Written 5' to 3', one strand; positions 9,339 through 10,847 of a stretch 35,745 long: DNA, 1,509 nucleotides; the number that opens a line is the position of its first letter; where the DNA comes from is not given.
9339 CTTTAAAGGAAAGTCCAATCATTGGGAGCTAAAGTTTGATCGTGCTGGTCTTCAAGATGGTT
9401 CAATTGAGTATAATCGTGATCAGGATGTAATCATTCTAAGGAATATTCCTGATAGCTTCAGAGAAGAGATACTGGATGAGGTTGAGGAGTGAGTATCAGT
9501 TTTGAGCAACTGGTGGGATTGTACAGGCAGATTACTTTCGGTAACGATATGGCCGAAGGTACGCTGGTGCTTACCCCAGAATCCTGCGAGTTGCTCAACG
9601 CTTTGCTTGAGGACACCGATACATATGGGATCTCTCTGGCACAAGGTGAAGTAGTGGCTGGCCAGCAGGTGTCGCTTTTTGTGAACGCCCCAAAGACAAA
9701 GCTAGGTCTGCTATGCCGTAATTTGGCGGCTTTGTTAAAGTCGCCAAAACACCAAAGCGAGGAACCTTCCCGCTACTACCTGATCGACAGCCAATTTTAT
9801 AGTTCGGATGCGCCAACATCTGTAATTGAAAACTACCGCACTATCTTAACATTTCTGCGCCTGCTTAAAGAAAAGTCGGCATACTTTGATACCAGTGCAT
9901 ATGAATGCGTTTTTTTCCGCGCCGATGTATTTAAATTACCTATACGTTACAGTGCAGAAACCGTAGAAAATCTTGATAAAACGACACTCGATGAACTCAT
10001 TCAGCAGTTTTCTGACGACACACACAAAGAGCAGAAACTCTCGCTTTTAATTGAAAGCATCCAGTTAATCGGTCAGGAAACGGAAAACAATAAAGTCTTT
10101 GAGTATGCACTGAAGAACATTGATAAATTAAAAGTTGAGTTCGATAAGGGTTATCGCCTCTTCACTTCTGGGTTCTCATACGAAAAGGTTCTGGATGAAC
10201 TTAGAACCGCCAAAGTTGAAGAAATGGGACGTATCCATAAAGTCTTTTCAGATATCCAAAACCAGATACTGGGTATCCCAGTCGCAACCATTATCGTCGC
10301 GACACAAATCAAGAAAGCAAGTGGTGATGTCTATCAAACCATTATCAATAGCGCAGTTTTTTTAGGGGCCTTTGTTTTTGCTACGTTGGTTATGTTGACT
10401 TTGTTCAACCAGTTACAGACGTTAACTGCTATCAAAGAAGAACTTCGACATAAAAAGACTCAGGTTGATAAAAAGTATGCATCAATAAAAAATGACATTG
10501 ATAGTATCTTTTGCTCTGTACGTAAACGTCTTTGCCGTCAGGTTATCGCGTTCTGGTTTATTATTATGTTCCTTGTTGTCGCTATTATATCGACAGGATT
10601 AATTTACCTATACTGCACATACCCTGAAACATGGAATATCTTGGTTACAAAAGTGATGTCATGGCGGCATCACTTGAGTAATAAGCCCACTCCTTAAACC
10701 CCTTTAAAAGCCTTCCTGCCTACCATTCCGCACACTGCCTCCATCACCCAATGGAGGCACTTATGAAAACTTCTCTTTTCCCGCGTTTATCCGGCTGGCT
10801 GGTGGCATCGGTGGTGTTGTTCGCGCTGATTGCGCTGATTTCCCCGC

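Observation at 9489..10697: Coupled partner protein with two C-terminal transmembrane helices and no recognisable catalytic motif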

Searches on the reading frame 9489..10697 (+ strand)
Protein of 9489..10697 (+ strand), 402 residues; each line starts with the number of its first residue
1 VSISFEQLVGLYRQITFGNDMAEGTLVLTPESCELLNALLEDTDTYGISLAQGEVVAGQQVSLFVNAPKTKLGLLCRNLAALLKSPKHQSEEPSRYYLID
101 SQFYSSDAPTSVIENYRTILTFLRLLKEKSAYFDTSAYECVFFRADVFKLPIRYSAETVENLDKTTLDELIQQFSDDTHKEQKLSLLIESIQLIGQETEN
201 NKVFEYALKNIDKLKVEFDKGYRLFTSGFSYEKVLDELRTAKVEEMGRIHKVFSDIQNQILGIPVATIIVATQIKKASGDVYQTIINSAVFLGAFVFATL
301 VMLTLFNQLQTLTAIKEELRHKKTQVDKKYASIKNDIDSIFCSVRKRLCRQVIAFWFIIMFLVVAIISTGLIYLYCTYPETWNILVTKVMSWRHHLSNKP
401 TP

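Call 3: search_protein_families(library=pfam, proteins=[window:9489-10697:+], max_evalue=1)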
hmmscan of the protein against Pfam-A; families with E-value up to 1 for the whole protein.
window:9489-10697:+ (402 aa): 1 family
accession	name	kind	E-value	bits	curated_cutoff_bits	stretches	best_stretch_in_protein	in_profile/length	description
PF03706.18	LPG_synthase_TM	-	0.048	13.6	33.4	0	353-397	145-189/302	Lysylphosphatidylglycerol synthase TM region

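Call 4: search_protein_families(library=padloc, proteins=[window:9489-10697:+], max_evalue=1)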
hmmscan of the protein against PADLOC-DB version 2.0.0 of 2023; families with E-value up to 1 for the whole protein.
window:9489-10697:+ (402 aa): 1 family
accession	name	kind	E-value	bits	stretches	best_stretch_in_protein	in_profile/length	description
PDLC04755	PDC-M64B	-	0.017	13.1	1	154-203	18-67/166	-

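Call 5: search_protein_families(library=phrogs, proteins=[window:9489-10697:+], max_evalue=1)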
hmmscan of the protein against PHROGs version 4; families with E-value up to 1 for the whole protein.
window:9489-10697:+ (402 aa): 4 families
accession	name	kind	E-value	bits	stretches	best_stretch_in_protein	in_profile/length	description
phrog_5023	-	unknown function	8.5e-87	292.8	1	3-378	4-403/412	-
phrog_18584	-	unknown function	0.18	12.7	1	235-265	38-68/77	-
phrog_18582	-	tail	0.31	11.8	0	139-173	45-78/130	tail assembly chaperone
phrog_1486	-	moron, auxiliary metabolic gene and host takeover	0.44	11.8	1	270-371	14-109/130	membrane protein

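Call 6: search_dna_similar(query=window:9489-10697:+, collection=phages, mode=protein, max_rows=30)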
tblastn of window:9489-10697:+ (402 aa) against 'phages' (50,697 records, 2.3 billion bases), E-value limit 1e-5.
Records with a match: 7; places in all: 7; records where one place covers at least 80% of the query: 3.
Best place of each record, by identity: <60% 7.
By first word of the organism name: Klebsiella 2; Bacteriophage 2; Acinetobacter 2; Sinorhizobium 1.
By host as written in the record: - 4; Klebsiella pneumoniae 2; Sinorhizobium sp. LM21 1.
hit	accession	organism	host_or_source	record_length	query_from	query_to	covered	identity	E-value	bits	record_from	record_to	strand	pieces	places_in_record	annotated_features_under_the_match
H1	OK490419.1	Klebsiella phage Kp4865-4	Klebsiella pneumoniae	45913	4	377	93%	40.7%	1e-83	284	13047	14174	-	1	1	record has no annotation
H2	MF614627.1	Sinorhizobium phage phi2LM21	Sinorhizobium sp. LM21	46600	3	393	97%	32.7%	2e-55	202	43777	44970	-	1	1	hypothetical protein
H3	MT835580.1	Bacteriophage sp.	human fecal samples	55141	3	376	93%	32.7%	2e-51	191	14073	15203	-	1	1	record has no annotation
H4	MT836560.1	Bacteriophage sp.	human fecal samples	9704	93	387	73%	25.7%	1e-23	108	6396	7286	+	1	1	record has no annotation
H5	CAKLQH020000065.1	Acinetobacter phage MD-2021a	not known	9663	88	374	71%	26.1%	7e-13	76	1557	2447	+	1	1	Uncharacterised protein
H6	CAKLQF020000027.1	Acinetobacter phage MD-2021a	not known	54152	88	374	71%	26.1%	8e-13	76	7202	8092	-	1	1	Uncharacterised protein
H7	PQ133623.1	Klebsiella phage P7641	Klebsiella pneumoniae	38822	93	373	70%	24.1%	4e-7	59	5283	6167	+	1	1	hypothetical protein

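Call 9: get_annotated_region(hit=H2, flank=6000)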
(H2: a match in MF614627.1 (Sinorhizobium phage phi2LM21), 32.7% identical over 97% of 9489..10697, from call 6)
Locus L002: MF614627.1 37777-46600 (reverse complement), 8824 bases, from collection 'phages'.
description: Sinorhizobium phage phi2LM21, complete genome.
organism: Sinorhizobium phage phi2LM21 (NCBI taxid 2029632)
taxonomy: Viruses; Duplodnaviria; Heunggongvirae; Uroviricota; Caudoviricetes
host: Sinorhizobium sp. LM21; source: -; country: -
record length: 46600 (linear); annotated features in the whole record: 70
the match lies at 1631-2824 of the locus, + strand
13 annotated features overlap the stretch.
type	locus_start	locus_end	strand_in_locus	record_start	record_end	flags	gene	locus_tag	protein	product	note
CDS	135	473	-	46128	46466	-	-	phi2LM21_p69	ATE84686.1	hypothetical protein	-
CDS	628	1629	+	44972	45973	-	-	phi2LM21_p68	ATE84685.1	nucleoid-associated protein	-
CDS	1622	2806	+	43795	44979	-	-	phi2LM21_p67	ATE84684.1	hypothetical protein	-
CDS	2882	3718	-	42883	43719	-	-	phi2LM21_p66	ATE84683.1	adenine specific DNA methyltransferase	-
CDS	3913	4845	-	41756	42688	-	-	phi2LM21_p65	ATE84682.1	ATP-dependent DNA ligase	NHEJ DBS DNA repair ligase clustered with Ku protein, LigD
CDS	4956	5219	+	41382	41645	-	-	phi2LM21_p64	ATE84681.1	hypothetical protein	-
CDS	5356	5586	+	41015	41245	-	-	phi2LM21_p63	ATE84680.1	hypothetical protein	-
CDS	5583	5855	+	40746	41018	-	-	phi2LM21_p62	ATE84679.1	hypothetical protein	-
CDS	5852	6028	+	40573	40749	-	-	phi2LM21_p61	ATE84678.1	hypothetical protein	-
CDS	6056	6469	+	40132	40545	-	-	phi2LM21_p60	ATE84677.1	hypothetical protein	-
CDS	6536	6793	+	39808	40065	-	-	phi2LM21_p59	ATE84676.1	hypothetical protein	-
CDS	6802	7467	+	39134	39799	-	-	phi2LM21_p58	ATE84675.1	SOS response-associated peptidase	SOS response-associated peptidase YedK; The SRAP family functions as a DNA-associated autoproteolytic switch that ...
CDS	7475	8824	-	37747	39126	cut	-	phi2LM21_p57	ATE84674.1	ATP-dependent DNA ligase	-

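Call 24: find_homologous_proteins(query=window:9489-10697:+, max_evalue=0.001)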
Query window:9489-10697:+ (402 aa): 262 proteins with E <= 0.001 among 7386 candidates; the best 120 are listed.
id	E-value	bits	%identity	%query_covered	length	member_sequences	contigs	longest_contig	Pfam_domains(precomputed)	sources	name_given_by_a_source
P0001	2.3e-242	822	92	100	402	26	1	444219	-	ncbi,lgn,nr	ncbi:hypothetical protein ODD08_000293 [Salmonella enterica]|nr:hypothetical protein [Salmonella ent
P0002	2.8e-215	733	85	97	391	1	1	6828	-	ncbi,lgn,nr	ncbi:hypothetical protein E2X65_24175 [Salmonella enterica]|nr:hypothetical protein [Salmonella ente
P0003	3.3e-124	433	54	94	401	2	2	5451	-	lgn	-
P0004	6.2e-114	399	50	99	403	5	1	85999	-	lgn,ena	-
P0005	4.3e-113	396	50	96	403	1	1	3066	-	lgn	-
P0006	6.0e-113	396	51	96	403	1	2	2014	-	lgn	-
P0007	2.0e-111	391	50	94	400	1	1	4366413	-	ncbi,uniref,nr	ncbi:hypothetical protein HGO23_06770 [Xenorhabdus budapestensis]|uniref:Phage-related membrane prot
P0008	2.0e-109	384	51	94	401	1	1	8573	-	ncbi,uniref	ncbi:hypothetical protein [Xenorhabdus sp. SGI246]|uniref:hypothetical protein n=1 Tax=Xenorhabdus s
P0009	1.0e-107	379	46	100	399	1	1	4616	-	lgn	-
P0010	2.7e-107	377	46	100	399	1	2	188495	-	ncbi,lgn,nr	ncbi:TPA: hypothetical protein QIF01_003175 [Serratia marcescens]|nr:hypothetical protein [Serratia 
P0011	6.7e-107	376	46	100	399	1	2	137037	-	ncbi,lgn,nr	ncbi:TPA: hypothetical protein SML70_004607 [Serratia marcescens]|nr:hypothetical protein [Serratia 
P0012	8.8e-107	376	46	100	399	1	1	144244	-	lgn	-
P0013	2.8e-106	374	46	100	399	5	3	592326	-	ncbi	ncbi:hypothetical protein [Serratia sp. 121840015-1]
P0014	5.7e-106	373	46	100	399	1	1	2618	-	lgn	-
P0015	9.0e-106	372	45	100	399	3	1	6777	-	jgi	-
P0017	3.5e-105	370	46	94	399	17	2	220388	-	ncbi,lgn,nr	ncbi:hypothetical protein AAHV69_27050 (plasmid) [Klebsiella pneumoniae]|nr:hypothetical protein [Kl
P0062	8.5e-85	303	39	94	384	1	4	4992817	-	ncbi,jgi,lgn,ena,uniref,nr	ncbi:hypothetical protein [Citrobacter freundii]|uniref:hypothetical protein n=1 Tax=Citrobacter fre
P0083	3.1e-81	292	40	93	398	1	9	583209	-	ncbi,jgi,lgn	-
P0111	2.0e-75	272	38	95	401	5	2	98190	-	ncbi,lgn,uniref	ncbi:hypothetical protein [Pseudomonas sp.]|uniref:hypothetical protein n=1 Tax=Pseudomonas sp. TaxI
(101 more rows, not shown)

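Call 25: search_solved_structures(query=window:9489-10697:+, max_evalue=10)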
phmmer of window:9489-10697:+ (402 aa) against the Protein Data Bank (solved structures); distinct sequences matched with E-value up to 10: 4.
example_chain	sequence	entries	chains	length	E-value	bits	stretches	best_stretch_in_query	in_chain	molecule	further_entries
3r5y_A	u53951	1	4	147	2.4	10.4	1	45-140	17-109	Putative uncharacterized protein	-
1be3_C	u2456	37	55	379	6.1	9.1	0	343-377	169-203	CYTOCHROME BC1 COMPLEX | Cytochrome B | Cytochrome b, heme protein, mitochondrial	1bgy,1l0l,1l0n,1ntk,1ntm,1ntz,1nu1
5nmi_C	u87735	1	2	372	6.3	9.1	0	343-377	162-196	Cytochrome b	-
1qcr_C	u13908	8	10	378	6.5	9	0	343-377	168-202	UBIQUINOL CYTOCHROME C OXIDOREDUCTASE | Cytochrome b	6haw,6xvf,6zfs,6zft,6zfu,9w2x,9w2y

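Call 29: find_related_loci(query=A1, collection=genome_contigs, flank=10000)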
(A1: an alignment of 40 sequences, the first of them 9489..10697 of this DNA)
Query A1 (402 aa) in genome_contigs; peptide patterns used: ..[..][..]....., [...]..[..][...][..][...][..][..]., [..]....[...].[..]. (x = any residue, [..] = any of these).
99 stretches matched a pattern; 41 encode a relative of the query (tblastn E <= 1e-3); 41 distinct loci.
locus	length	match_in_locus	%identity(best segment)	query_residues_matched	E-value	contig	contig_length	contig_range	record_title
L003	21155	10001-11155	45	1-392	3e-111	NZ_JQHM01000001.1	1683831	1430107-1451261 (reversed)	Pectobacterium betavasculorum strain NCPPB 2795 ID_1, whole genome shotgun sequence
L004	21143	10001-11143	46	1-379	2e-110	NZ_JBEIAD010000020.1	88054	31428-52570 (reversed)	Brenneria sp. L3-3Z Scaffold20, whole genome shotgun sequence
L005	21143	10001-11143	46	1-379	6e-110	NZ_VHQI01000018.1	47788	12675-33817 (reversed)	Mixta tenebrionis strain BIT-26 Scaffold18, whole genome shotgun sequence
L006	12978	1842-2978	44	1-377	5e-104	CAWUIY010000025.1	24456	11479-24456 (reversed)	MAG: uncultured Serratia sp. isolate SRR17458618_metabat2_14_1705322952 genome assembly, contig: ERZ21854036.91, whole g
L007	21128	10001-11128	41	4-377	3e-94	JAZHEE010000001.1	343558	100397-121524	Rosenbergiella sp. YN46 NODE_1_length_343558_cov_1873.546187, whole genome shotgun sequence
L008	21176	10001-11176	41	5-384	6e-95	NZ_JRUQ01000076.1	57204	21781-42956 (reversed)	Erwinia typographi strain M043b Contig76, whole genome shotgun sequence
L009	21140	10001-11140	40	5-379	3e-85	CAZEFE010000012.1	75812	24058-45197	MAG TPA_asm: uncultured Methylophilaceae bacterium isolate binchicken_co284_174 genome assembly, contig: NODE_556_length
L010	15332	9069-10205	41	5-379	6e-82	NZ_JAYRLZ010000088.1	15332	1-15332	MAG: Chitinimonas sp. isolate XM2_XAASGE2bin.21 NODE_2025_length_15332_cov_1.636830, whole genome shotgun sequence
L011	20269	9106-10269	38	4-382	5e-81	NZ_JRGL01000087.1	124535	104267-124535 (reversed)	Aeromonas aquatica strain AE235 contig87, whole genome shotgun sequence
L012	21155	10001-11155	37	5-382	2e-79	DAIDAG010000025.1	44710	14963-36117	MAG TPA_asm: Sideroxydans sp. isolate clean1836 k141_5180, whole genome shotgun sequence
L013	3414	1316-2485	40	2-385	2e-78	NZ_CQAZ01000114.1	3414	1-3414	Yersinia pekkanenii strain A125KOH2, whole genome shotgun sequence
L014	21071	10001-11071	40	4-355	4e-77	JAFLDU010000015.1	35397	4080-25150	MAG: Zoogloea sp. isolate UWPOB_ZOOG1 gnl_X_ACGIDIBF_13, whole genome shotgun sequence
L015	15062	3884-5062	38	4-385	1e-76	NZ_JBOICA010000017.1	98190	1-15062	MAG: Pseudomonas sp. isolate SD8063_metabat2.bin.10 NODE_23_length_98190_cov_5.240825, whole genome shotgun sequence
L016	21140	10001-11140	36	5-379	2e-76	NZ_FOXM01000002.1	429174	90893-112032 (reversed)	Geopseudomonas sagittaria strain JCM 18195, whole genome shotgun sequence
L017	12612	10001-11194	36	5-400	3e-73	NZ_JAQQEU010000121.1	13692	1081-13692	Paraburkholderia sediminicola strain RL18-126-BIB-A 121, whole genome shotgun sequence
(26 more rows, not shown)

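Call 33: find_encoding_contigs(protein=P0062, flank=10000, max_places=3)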
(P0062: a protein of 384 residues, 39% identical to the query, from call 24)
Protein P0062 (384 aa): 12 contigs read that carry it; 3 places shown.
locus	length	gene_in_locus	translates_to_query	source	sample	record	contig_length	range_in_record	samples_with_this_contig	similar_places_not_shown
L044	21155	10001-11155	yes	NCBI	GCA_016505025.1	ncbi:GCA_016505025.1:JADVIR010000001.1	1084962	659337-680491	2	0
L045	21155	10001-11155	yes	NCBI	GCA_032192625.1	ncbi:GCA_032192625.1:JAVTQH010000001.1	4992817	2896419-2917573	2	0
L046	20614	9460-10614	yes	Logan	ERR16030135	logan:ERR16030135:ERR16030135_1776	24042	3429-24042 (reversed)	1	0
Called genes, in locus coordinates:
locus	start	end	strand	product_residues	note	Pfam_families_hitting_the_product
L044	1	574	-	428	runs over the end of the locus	PF05065:Phage_capsid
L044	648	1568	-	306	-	PF25145:NfeD1b_N, PF01343:Peptidase_S49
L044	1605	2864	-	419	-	PF04860:Phage_portal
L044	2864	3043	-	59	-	-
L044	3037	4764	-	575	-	PF03354:TerL_ATPase, PF20441:TerL_nuclease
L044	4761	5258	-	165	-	PF05119:Terminase_4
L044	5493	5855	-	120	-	PF14279:HNH_5, PF01844:HNH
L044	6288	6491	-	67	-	-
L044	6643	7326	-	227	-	PF13643:DUF4145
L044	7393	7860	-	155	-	PF03245:Phage_lysis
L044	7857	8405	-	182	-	PF00959:Phage_lysozyme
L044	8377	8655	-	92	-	PF04971:Phage_holin_2_1 (weak), PF16080:Phage_holin_2_3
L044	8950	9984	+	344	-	PF04245:NA37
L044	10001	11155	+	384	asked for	-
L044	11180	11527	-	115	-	PF06530:Phage_antitermQ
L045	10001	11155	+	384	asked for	-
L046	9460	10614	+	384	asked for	-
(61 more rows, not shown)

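Call 34: find_encoding_contigs(protein=P0017, flank=10000, max_places=2)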
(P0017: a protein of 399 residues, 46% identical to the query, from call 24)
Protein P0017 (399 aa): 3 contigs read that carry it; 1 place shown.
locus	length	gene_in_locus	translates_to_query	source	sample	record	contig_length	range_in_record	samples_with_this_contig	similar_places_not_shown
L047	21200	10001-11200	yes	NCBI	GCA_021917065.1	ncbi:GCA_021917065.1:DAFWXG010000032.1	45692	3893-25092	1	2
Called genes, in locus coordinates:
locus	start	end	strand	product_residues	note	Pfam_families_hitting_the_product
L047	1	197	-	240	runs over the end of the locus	PF10979:DUF2786, PF23771:DUF7168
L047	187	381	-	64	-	-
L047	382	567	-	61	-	-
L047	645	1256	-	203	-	PF11363:DUF3164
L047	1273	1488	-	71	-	-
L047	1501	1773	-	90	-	-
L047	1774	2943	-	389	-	PF13191:AAA_16 (weak), PF13401:AAA_22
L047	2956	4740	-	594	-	-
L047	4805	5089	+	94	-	-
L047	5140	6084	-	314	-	-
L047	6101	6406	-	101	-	PF09339:HTH_IclR (weak)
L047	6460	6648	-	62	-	-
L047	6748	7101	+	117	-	PF13560:HTH_31 (faint), PF01381:HTH_3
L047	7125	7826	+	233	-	-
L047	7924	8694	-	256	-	PF02086:MethyltransfD12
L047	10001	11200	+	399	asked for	-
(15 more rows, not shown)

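Call 35: predict_structure(alignment_id=A1)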
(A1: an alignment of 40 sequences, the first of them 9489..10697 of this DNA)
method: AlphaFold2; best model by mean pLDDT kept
length: 402 residues; sequences in the alignment: 40
mean_pLDDT: 82.1   pTM: 0.58
mean pLDDT of the five models: 82.1, 79.2, 78.3, 78.0, 77.4
residues with pLDDT >= 90: 52; 70-90: 321; 50-70: 27; < 50: 2
segments of 3 or more residues with pLDDT < 50: none
pLDDT, mean of each block of 10 residues (from residue 1): 79 83 84 84 85 83 84 86 88 89 87 92 90 89 84 91 91 83 89 86 90 89 75 71 75 75 70 73 83 84 83 81 75 70 78 83 83 80 75 67 52
secondary structure, 60 per line:
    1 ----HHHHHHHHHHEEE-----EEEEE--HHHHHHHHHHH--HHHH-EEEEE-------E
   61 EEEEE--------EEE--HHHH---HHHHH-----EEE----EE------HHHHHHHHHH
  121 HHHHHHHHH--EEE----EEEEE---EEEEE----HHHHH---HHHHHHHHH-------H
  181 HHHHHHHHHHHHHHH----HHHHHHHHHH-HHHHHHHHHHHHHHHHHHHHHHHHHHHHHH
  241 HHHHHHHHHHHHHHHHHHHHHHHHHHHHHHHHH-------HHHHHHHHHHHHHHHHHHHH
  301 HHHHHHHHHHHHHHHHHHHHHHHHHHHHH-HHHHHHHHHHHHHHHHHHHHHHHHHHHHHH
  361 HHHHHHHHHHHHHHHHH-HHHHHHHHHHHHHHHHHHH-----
elements in order: H5-14 E15-17 E23-27 H30-40 H43-46 E48-52 E60-65 E74-76 H79-82 H86-90 E96-98 H111-129 E132-134 E139-143 E147-151 H156-160 H164-172 H180-195 H200-209 H211-273 H281-329 H331-377 H379-397

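Call 38: fold_search(model_id=the predicted structure, library=pdb)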
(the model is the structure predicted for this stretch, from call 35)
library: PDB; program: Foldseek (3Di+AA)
matches with E <= 10: 186; with E <= 0.001: 0
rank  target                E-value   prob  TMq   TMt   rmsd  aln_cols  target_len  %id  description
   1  6z6f_D                5.3e-01  0.08  0.13  0.10  54.2       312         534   13  HDAC-PC (released 2021-02-17)
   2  2efk                  6.6e-01  0.21  0.19  0.26  51.1       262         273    9  Crystal structure of the EFC domain of Cdc42-interacting protein 4 (released 2007-05-29)
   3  6h2f_F                7.0e-01  0.18  0.21  0.25  35.4       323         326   12  Structure of the pre-pore AhlB of the tripartite alpha-pore forming toxin, AHL, from Aeromonas hydrophila. (released 2019-07-10)
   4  6rw8_A                7.3e-01  0.18  0.22  0.05  48.8       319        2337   13  Cryo-EM structure of Xenorhabdus nematophila XptA1 (released 2019-10-23)
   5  7a0g_HHH              9.1e-01  0.12  0.17  0.19  40.4       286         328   14  Structure of the SmhB pore of the tripartite alpha-pore forming toxin, Smh, from Serratia marcescens. (released 2021-03-31)
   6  8i7o_B8               1.0e+00  0.41  0.23  0.43  11.6       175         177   12  In situ structure of axonemal doublet microtubules in mouse sperm with 16-nm repeat (released 2023-10-11)
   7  7a0g_BBB              1.1e+00  0.09  0.19  0.23  38.6       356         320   13  Structure of the SmhB pore of the tripartite alpha-pore forming toxin, Smh, from Serratia marcescens. (released 2021-03-31)
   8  9qwr_B                1.1e+00  0.51  0.22  0.45  10.4       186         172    9  MIC60 helical bundle dimer (released 2026-02-25)
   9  4r61                  1.4e+00  0.77  0.25  0.58   5.0       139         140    9  Crystal structure of a rationally designed single-chain protein mimicking a trimeric gp41 N-terminal heptad-repeat regio (released 2014-12-10)
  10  9qwr_A                1.4e+00  0.75  0.26  0.56   8.3       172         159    8  MIC60 helical bundle dimer (released 2026-02-25)
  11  6grj_I                1.4e+00  0.16  0.23  0.28  27.8       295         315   12  Structure of the AhlB pore of the tripartite alpha-pore forming toxin, AHL, from Aeromonas hydrophila. (released 2019-07-03)
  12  6h2f_J                1.4e+00  0.14  0.23  0.26  44.0       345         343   14  Structure of the pre-pore AhlB of the tripartite alpha-pore forming toxin, AHL, from Aeromonas hydrophila. (released 2019-07-10)
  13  7a0g_DDD              1.4e+00  0.08  0.19  0.22  31.1       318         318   12  Structure of the SmhB pore of the tripartite alpha-pore forming toxin, Smh, from Serratia marcescens. (released 2021-03-31)
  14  7ooc_G                1.6e+00  0.21  0.11  0.25   6.2        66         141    6  Mycoplasma pneumoniae 30S subunit of ribosomes in chloramphenicol-treated cells (released 2022-05-25)
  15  6h2f_A                1.7e+00  0.11  0.21  0.25  41.2       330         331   14  Structure of the pre-pore AhlB of the tripartite alpha-pore forming toxin, AHL, from Aeromonas hydrophila. (released 2019-07-10)
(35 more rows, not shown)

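Call 58: find_encoding_contigs(protein=P0001, flank=10000, max_places=2)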
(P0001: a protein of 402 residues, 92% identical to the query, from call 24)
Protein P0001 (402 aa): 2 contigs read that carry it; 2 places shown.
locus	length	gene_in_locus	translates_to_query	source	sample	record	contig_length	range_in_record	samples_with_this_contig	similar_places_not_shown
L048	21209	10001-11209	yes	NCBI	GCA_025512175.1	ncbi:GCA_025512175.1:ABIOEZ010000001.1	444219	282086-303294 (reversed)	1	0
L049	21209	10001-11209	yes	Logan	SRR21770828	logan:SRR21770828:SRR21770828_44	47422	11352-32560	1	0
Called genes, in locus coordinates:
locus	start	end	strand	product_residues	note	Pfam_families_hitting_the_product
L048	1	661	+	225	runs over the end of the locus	PF00857:Isochorismatase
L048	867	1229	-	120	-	PF08765:Mor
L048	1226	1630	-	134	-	PF06252:GemA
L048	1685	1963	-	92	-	-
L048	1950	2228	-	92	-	-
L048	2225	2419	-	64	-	-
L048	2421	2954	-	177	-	-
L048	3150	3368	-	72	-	-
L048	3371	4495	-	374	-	PF13191:AAA_16 (weak), PF13401:AAA_22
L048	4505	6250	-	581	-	PF00665:rve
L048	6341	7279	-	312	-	-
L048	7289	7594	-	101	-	PF09339:HTH_IclR (weak)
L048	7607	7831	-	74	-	-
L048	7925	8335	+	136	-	PF01381:HTH_3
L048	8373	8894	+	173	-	-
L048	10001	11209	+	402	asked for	-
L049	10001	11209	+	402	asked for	-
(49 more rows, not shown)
